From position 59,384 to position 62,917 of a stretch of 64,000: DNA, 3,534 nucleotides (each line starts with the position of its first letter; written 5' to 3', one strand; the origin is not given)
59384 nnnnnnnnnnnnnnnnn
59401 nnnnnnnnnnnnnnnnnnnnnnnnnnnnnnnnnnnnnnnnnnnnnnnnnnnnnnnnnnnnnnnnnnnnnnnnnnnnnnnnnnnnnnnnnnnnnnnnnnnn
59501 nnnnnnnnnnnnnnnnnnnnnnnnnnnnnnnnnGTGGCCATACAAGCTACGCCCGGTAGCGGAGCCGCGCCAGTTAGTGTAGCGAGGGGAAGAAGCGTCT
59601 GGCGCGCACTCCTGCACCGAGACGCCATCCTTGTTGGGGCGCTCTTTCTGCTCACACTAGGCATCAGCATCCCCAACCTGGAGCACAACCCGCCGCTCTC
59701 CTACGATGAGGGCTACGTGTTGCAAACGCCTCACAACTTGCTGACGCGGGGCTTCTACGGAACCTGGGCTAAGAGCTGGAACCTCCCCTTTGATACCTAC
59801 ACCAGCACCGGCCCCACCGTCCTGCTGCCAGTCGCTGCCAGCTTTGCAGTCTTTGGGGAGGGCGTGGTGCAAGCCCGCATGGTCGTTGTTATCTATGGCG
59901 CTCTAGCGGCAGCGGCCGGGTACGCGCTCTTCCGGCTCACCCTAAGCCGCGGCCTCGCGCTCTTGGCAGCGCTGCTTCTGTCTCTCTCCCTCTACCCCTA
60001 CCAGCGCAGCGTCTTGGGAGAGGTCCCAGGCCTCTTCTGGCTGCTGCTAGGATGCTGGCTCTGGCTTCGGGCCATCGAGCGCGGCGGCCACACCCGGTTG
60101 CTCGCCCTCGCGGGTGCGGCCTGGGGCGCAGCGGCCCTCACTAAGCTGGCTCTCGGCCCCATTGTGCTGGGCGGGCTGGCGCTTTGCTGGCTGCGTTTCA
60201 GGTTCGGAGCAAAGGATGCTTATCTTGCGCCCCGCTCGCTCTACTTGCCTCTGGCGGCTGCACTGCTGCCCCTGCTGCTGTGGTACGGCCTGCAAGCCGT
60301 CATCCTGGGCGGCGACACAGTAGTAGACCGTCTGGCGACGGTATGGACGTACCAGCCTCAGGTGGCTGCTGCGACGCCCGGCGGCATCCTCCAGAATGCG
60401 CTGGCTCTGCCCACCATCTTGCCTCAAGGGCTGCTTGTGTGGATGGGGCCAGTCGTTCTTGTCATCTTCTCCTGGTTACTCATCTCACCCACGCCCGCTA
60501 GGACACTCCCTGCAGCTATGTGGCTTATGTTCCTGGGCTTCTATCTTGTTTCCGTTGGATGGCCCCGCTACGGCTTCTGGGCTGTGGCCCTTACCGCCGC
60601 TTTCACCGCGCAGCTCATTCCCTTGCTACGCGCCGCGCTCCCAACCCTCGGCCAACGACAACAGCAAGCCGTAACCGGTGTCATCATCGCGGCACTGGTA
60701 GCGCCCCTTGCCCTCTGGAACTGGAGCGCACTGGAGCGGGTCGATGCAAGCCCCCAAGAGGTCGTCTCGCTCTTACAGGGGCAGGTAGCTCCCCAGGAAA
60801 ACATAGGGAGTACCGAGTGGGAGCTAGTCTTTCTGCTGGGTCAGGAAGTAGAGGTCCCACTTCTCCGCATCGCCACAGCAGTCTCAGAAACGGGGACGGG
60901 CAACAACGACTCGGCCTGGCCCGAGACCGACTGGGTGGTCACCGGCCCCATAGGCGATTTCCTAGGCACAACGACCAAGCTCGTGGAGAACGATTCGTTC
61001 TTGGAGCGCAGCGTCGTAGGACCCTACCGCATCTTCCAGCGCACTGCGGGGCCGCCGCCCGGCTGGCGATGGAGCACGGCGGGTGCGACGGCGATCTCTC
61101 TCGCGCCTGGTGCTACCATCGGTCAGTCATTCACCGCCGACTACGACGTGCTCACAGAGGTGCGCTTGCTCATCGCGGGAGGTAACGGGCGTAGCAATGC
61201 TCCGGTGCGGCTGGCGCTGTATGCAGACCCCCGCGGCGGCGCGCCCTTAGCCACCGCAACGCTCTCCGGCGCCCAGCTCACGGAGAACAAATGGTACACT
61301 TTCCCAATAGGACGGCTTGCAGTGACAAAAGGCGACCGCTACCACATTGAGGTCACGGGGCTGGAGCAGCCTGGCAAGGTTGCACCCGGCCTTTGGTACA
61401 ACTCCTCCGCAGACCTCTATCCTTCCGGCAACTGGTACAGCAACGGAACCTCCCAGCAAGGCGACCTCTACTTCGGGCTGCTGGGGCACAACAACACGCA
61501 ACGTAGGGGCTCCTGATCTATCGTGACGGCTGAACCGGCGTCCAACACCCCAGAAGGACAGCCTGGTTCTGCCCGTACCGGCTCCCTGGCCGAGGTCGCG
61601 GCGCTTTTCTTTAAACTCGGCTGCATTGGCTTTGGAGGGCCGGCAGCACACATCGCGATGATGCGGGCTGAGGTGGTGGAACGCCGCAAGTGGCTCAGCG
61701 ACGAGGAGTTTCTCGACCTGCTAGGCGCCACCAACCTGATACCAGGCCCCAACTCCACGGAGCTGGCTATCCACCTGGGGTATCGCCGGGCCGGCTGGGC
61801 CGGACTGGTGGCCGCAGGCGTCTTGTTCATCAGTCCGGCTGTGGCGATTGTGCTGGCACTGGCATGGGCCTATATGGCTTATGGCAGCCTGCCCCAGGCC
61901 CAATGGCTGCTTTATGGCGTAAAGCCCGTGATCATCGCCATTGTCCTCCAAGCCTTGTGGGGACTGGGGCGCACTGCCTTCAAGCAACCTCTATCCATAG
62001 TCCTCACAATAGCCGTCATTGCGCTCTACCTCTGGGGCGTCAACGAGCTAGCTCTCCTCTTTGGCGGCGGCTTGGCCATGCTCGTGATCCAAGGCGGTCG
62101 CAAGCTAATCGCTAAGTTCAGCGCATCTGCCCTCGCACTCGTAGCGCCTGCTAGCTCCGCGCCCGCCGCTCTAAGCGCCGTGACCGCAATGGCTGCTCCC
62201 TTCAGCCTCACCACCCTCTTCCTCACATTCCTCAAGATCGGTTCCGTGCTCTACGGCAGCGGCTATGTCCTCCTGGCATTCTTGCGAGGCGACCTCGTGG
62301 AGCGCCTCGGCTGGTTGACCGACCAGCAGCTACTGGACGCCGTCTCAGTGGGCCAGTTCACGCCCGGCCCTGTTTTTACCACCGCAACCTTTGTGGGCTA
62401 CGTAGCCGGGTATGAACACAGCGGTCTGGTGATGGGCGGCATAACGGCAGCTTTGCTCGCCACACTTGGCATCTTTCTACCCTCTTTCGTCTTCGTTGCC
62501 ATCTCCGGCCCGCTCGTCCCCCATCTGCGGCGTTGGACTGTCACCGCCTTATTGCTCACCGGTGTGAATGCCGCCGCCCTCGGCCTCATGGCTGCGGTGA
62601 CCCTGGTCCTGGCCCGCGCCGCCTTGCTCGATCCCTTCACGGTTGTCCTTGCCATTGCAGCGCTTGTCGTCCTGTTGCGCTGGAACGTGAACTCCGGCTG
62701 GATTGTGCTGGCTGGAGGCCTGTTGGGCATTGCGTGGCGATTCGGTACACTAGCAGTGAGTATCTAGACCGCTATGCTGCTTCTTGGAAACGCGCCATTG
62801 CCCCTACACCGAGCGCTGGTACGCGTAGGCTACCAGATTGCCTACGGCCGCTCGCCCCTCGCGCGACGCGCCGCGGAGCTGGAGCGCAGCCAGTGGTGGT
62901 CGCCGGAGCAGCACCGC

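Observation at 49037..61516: Candidate three-component extracytoplasmic glycosylation module: a GtrB/ArnC-like GT2, a flippase-like protein and two GT-C membrane glycosyltransferases.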

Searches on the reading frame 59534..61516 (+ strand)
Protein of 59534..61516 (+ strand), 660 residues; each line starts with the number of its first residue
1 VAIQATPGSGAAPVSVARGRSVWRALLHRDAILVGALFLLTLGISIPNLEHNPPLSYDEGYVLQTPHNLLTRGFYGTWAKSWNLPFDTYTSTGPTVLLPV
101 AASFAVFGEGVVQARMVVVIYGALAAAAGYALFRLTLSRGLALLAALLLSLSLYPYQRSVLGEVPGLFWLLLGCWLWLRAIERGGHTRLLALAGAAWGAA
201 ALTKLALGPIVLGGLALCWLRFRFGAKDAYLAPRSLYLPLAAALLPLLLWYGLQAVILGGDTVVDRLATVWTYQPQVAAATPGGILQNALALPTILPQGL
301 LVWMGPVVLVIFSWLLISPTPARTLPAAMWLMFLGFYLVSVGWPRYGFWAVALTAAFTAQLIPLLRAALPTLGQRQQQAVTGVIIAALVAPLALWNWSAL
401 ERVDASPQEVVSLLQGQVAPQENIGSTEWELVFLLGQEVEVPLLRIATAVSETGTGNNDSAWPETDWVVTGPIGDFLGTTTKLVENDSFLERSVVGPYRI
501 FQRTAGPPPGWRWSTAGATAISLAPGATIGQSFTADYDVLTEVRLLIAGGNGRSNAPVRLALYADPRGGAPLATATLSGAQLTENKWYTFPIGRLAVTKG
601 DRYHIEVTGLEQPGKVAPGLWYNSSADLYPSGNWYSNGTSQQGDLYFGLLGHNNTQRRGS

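Call 3: search_protein_families(library=pfam, proteins=[window:59534-61516:+], max_evalue=0.01)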
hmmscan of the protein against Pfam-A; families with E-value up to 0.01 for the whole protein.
window:59534-61516:+ (660 aa): 2 families
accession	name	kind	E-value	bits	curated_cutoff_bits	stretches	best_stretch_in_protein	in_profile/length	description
PF13231.12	PMT_2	-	2.2e-09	38.1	26.1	1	96-245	6-152/160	Dolichyl-phosphate-mannose-protein mannosyltransferase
PF02516.20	STT3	-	0.0043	17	24.5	1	61-191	36-180/405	Oligosaccharyl transferase STT3, N-terminal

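Call 5: search_protein_families(library=ncbifam, proteins=[window:59534-61516:+], max_evalue=0.01)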
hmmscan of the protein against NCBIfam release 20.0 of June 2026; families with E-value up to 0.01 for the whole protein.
window:59534-61516:+ (660 aa): 1 family
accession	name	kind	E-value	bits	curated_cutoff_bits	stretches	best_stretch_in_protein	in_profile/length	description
TIGR03663.1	TIGR03663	subfamily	9e-05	21.7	126.25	1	93-228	52-192/435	flippase activity-associated protein Agl23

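Call 14: find_homologous_proteins(query=window:59534-61513:+)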
Query window:59534-61513:+ (660 aa): 15 proteins with E <= 0.001 among 8000 candidates.
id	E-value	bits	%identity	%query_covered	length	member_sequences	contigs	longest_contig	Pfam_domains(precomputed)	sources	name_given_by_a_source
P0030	0.0e+0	1407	96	100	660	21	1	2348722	PF13231.13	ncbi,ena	-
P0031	9.7e-157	541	45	98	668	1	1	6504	PF13231.13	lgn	-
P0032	2.2e-155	537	45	95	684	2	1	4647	PF13231.13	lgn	-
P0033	1.4e-147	511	43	100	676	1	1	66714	-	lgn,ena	-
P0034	2.9e-141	490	45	96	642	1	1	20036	PF13231.13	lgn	-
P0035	1.4e-135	472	45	92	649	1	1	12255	PF13231.13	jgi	-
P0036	2.3e-134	467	41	92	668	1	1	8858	-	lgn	-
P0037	5.2e-134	466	44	92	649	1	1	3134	PF13231.13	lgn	-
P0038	5.3e-133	463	45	93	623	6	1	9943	PF13231.13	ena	-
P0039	6.5e-132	459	44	92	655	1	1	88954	PF13231.13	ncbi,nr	ncbi:MAG: hypothetical protein EXR51_01295 [Dehalococcoidia bacterium]|nr:hypothetical protein [Deha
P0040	7.0e-128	446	43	95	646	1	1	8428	PF13231.13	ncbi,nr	ncbi:MAG: hypothetical protein EXR52_07275 [Dehalococcoidia bacterium]|nr:hypothetical protein [Deha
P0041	3.1e-80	289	40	71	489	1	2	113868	PF13231.13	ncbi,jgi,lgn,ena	-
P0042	1.0e-16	79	27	28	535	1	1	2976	-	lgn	-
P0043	1.6e-10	58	37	25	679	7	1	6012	PF13231.13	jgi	jgi:4-amino-4-deoxy-L-arabinose transferase-like glycosyltransferase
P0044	1.3e-8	52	34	32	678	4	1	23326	PF13231.13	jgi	-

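Call 21: find_encoding_contigs(protein=P0030, flank=10000, max_places=2)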
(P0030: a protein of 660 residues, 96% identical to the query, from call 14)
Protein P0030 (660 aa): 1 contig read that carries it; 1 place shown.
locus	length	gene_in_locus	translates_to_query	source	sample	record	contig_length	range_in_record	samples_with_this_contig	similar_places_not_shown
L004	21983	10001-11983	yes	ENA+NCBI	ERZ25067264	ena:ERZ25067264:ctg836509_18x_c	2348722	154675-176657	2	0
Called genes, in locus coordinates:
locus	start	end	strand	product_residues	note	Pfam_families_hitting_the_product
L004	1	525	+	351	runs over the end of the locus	PF00535:Glycos_transf_2, PF10111:Glyco_tranf_2_2 (weak), PF13641:Glyco_tranf_2_3 (faint)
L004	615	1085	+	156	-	PF00903:Glyoxalase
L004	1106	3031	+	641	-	PF13522:GATase_6, PF13537:GATase_7, PF00733:Asn_synthase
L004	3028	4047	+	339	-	PF13489:Methyltransf_23, PF06325:PrmA (weak), PF08003:Methyltransf_9 (weak), PF13649:Methyltransf_25, PF13847:Methyltransf_31, PF08241:Methyltransf_11, PF08242:Methyltransf_12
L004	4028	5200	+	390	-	PF13439:Glyco_transf_4, PF13477:Glyco_trans_4_2 (weak), PF13579:Glyco_trans_4_4, PF20706:GT4-conflict, PF00534:Glycos_transf_1, PF13692:Glyco_trans_1_4, PF13524:Glyco_trans_1_2 (weak)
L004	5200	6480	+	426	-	PF03706:LPG_synthase_TM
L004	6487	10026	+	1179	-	-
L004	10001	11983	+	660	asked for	PF13231:PMT_2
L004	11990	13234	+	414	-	PF02417:Chromate_transp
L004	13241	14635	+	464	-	PF27533:CapK_C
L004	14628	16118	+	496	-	PF04015:DUF362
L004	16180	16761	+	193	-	PF04542:Sigma70_r2, PF08281:Sigma70_r4_2, PF04545:Sigma70_r4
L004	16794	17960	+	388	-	PF18915:DUF5667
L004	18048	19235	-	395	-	PF08495:FIST, PF10442:FIST_C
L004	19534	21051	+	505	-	PF02789:Peptidase_M17_N, PF00883:Peptidase_M17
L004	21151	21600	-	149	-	PF00903:Glyoxalase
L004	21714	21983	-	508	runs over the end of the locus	PF13620:CarboxypepD_reg (weak), PF13715:CarbopepD_reg_2 (faint), PF13200:DUF4015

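Call 29: search_solved_structures(query=A2, max_evalue=1)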
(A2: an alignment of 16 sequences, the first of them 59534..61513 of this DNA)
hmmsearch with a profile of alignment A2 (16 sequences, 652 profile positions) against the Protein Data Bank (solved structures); distinct sequences matched with E-value up to 1: 1.
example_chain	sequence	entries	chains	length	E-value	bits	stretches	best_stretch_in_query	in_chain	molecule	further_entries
9qzc_7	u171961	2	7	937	0.81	11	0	568-604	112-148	Rab-GAP TBC domain-containing protein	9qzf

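Call 35: predict_structure(alignment_id=A2)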
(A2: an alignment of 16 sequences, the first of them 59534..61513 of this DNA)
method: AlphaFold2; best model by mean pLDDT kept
length: 660 residues; sequences in the alignment: 16
mean_pLDDT: 83.1   pTM: 0.78
mean pLDDT of the five models: 83.1, 82.9, 80.6, 79.9, 77.4
residues with pLDDT >= 90: 210; 70-90: 377; 50-70: 42; < 50: 31
segments of 3 or more residues with pLDDT < 50: 1-18, 450-454, 656-660
pLDDT, mean of each block of 10 residues (from residue 1): 34 46 72 91 88 84 92 88 80 93 95 94 96 92 94 83 94 97 91 97 90 92 75 91 94 91 82 65 85 77 86 83 92 90 80 91 82 82 88 84 86 82 86 86 59 50 84 84 84 90 79 81 84 87 82 76 82 89 84 85 90 81 77 78 87 53
secondary structure, 60 per line:
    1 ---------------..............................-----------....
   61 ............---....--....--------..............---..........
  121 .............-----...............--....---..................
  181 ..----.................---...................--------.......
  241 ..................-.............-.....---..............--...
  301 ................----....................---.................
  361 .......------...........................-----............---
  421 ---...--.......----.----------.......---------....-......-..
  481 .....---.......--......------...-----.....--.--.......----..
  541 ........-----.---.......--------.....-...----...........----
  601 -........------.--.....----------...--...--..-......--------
elements in order: H16-45 H57-72 E76-79 E82-85 H94-107 H111-133 H139-153 H156-159 H163-182 H187-203 H207-225 H234-258 H260-272 H274-277 H282-295 H298-316 H321-339 H344-367 H374-400 H406-417 E424-426 H429-435 H451-457 E467-470 H472-477 H479-485 E489-495 E498-503 E518-522 E528-534 E539-548 E558-564 E573-577 E586-596 E602-609 E619-623 E634-636 E639-641 E647-652

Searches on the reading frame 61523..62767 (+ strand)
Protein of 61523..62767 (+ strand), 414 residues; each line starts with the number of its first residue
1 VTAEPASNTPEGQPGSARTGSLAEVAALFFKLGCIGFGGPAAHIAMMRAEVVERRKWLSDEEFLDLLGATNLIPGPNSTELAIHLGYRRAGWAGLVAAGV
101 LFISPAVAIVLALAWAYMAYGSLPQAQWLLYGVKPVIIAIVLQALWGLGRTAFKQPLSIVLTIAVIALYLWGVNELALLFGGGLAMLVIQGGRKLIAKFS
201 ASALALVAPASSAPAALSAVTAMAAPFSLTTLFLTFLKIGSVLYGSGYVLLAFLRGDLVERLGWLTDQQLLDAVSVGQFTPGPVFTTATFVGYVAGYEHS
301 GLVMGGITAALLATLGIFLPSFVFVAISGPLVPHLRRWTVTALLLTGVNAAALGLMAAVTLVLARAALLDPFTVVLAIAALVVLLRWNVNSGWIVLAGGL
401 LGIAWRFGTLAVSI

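Call 3: search_protein_families(library=pfam, proteins=[window:61523-62767:+], max_evalue=0.01)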
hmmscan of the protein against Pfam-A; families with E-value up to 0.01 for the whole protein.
window:61523-62767:+ (414 aa): 1 family
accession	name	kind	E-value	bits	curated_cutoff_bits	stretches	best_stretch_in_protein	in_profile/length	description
PF02417.20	Chromate_transp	-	4.8e-83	277.6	28.6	2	24-186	2-165/166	Chromate transporter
